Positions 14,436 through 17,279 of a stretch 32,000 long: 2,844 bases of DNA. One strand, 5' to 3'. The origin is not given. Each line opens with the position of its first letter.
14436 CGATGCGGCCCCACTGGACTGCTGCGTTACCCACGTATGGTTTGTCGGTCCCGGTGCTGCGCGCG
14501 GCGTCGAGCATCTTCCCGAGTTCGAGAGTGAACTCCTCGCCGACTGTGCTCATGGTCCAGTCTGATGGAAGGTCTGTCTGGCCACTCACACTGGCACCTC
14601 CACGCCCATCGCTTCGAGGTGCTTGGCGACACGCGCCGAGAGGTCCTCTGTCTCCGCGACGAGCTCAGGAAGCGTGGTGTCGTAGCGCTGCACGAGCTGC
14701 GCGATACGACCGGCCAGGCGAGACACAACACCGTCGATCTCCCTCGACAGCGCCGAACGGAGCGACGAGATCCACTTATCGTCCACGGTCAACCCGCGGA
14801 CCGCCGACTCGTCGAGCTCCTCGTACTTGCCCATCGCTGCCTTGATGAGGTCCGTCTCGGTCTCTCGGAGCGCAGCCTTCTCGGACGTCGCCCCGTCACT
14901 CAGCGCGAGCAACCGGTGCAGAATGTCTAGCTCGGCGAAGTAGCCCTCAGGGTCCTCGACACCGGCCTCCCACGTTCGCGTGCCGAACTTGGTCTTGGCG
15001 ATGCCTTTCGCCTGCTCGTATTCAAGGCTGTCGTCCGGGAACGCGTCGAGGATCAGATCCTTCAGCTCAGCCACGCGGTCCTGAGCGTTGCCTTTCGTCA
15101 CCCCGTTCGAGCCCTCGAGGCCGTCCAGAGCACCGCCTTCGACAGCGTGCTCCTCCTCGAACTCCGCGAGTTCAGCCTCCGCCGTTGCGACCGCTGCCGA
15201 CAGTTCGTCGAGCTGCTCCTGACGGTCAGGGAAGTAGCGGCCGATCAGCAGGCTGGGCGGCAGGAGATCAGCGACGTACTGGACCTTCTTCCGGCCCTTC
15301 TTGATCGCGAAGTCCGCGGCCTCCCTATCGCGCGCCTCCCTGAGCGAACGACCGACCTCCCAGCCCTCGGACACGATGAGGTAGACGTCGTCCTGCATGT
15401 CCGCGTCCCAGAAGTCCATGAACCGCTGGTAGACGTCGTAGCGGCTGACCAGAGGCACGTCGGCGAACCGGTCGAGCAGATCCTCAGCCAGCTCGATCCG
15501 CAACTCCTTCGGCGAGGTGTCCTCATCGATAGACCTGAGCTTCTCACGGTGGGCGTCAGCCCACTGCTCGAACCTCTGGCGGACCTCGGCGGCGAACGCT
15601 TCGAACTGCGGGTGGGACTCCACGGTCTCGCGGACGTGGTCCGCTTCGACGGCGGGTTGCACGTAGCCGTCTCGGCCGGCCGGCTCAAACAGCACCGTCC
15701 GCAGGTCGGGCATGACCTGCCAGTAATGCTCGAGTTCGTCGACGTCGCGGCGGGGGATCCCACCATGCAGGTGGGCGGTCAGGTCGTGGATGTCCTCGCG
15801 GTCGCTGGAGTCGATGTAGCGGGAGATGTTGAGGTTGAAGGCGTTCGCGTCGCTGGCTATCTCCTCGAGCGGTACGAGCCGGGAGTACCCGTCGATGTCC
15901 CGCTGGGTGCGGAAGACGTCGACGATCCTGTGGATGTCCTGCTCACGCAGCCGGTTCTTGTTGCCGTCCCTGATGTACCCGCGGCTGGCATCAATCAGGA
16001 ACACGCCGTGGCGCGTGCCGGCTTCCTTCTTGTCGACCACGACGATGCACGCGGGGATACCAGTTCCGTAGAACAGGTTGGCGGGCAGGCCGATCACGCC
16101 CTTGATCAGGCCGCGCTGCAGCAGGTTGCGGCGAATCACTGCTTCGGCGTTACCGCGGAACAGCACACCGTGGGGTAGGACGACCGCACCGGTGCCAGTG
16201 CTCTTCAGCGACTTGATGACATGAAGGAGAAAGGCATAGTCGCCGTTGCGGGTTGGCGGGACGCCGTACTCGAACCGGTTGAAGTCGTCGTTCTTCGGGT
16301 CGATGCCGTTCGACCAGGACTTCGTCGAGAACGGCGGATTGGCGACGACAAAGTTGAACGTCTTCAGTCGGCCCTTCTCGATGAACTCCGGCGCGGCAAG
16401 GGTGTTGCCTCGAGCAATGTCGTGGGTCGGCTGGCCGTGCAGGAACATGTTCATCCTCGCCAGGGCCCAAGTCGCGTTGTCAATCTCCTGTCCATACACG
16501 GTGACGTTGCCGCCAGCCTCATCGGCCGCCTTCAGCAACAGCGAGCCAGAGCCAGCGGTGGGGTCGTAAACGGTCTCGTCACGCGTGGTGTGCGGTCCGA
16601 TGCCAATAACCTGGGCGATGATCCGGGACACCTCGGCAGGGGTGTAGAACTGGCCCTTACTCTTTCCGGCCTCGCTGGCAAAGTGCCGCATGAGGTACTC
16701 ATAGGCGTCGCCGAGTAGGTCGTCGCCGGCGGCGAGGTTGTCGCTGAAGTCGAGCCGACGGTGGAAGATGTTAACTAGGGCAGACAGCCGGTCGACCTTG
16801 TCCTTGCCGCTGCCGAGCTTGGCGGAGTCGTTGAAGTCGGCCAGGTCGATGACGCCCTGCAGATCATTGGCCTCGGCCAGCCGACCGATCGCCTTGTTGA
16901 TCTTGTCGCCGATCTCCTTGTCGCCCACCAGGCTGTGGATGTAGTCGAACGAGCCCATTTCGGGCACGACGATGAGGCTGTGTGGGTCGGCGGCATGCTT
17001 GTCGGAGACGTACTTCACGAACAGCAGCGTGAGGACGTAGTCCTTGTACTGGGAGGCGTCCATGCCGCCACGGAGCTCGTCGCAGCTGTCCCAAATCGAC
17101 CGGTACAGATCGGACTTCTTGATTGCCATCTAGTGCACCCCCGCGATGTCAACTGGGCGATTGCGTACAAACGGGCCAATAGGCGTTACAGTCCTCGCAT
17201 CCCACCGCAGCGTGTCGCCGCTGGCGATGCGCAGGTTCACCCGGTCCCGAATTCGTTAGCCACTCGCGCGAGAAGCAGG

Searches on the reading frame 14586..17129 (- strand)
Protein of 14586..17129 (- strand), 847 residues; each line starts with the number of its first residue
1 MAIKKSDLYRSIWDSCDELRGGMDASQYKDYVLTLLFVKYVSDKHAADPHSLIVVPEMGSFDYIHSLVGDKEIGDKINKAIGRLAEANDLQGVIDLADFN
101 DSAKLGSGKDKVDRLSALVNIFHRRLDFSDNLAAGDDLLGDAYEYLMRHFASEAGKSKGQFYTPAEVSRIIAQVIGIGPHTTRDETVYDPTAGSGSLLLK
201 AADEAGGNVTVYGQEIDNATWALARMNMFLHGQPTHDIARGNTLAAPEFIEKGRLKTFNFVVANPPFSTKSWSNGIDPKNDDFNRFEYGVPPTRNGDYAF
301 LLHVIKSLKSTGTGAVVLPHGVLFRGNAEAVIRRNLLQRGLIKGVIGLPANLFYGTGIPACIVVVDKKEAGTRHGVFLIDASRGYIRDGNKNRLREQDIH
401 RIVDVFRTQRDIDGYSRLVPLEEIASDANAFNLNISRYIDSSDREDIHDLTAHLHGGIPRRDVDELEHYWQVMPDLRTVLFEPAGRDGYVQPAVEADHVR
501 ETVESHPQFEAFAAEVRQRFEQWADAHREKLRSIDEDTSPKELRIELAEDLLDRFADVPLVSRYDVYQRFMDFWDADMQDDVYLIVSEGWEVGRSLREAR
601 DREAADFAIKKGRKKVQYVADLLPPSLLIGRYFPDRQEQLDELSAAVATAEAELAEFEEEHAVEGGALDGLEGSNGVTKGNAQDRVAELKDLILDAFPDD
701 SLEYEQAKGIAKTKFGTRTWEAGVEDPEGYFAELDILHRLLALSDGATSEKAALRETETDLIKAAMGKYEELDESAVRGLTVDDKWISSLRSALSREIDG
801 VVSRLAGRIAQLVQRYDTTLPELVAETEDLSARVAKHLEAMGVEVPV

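Call 9: search_protein_families(library=pfam, proteins=[window:14586-17129:-])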
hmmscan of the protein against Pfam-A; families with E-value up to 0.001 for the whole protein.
window:14586-17129:- (847 aa): 3 families
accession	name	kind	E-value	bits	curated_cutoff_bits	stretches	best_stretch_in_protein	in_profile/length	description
PF02384.22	N6_Mtase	-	1.7e-99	333.5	20.4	1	136-446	3-310/311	N-6 DNA Methylase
PF12161.14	HsdM_N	-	2e-17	64.5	24.5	1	10-122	3-135/135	HsdM N-terminal domain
PF07669.17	Eco57I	-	0.00048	20.7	25.3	0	236-346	50-163/171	Eco57I restriction-modification methylase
